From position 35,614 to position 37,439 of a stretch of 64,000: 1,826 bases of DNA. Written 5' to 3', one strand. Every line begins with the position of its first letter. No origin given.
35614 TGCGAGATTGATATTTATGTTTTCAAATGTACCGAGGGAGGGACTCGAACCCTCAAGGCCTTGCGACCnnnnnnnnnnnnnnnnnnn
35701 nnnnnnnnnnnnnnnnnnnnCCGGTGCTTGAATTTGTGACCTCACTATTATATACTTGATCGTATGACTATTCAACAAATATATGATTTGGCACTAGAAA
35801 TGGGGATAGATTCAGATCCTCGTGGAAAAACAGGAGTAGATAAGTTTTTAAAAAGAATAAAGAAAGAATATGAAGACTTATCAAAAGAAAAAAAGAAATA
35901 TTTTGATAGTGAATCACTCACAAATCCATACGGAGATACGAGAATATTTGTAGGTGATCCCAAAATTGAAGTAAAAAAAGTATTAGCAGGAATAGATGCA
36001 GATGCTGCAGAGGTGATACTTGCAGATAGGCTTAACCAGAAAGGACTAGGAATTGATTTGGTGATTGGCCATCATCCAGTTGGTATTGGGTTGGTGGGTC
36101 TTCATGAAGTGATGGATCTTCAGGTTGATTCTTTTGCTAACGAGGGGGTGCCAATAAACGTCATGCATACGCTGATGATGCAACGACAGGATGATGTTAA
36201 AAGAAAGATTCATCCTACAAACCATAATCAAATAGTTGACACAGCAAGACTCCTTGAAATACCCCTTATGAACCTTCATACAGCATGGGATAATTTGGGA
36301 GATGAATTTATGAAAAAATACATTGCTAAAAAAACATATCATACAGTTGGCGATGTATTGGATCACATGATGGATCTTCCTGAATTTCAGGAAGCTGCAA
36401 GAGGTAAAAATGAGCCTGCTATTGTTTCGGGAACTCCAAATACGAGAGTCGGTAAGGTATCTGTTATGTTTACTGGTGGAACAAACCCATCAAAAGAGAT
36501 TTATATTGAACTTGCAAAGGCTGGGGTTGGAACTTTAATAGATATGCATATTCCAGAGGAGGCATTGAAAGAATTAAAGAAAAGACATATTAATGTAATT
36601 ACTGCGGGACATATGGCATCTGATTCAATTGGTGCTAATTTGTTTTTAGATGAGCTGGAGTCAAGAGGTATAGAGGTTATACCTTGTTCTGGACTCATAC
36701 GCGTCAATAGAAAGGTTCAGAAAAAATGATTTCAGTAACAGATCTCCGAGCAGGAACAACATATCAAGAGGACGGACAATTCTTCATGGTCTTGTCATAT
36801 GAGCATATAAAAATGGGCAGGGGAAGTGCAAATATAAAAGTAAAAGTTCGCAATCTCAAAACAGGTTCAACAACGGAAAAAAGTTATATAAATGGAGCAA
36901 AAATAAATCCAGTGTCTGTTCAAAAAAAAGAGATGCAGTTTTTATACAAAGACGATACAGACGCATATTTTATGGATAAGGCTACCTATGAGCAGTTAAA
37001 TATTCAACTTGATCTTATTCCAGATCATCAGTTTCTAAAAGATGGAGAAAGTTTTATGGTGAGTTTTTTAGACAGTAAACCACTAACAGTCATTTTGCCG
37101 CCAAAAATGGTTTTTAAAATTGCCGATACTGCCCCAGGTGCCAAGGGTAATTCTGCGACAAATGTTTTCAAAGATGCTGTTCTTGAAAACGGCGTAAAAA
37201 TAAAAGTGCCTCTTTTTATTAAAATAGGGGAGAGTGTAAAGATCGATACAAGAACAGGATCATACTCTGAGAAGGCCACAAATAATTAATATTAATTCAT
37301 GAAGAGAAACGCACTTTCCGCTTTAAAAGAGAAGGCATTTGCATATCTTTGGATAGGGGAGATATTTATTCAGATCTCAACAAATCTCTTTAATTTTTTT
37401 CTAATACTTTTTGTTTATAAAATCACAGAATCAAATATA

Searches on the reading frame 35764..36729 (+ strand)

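Call 57: search_protein_families(library=pfam, proteins=[window:35764-36729:+], max_evalue=0.001)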
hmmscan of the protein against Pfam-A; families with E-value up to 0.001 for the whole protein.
window:35764-36729:+ (321 aa): 1 family
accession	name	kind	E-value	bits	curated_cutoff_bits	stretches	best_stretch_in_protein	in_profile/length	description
PF01784.24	DUF34_NIF3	-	8.7e-08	32.5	23.4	1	61-300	27-237/256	Duf34/NIF3 (NGG1p interacting factor 3)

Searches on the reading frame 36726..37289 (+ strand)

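Call 57: search_protein_families(library=pfam, proteins=[window:36726-37289:+], max_evalue=0.001)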
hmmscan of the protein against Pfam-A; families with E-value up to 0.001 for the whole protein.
window:36726-37289:+ (187 aa): 3 families
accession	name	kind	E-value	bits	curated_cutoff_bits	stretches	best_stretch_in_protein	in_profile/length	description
PF09285.17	Elong-fact-P_C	-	2.4e-22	78.8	25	1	129-182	2-55/56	Elongation factor P, C-terminal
PF08207.18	EFP_N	-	3.8e-15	56.1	23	1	3-59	1-57/58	Elongation factor P (EF-P) KOW-like domain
PF01132.26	EFP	-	6.6e-15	55.3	27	1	68-120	1-54/54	Elongation factor P (EF-P) OB domain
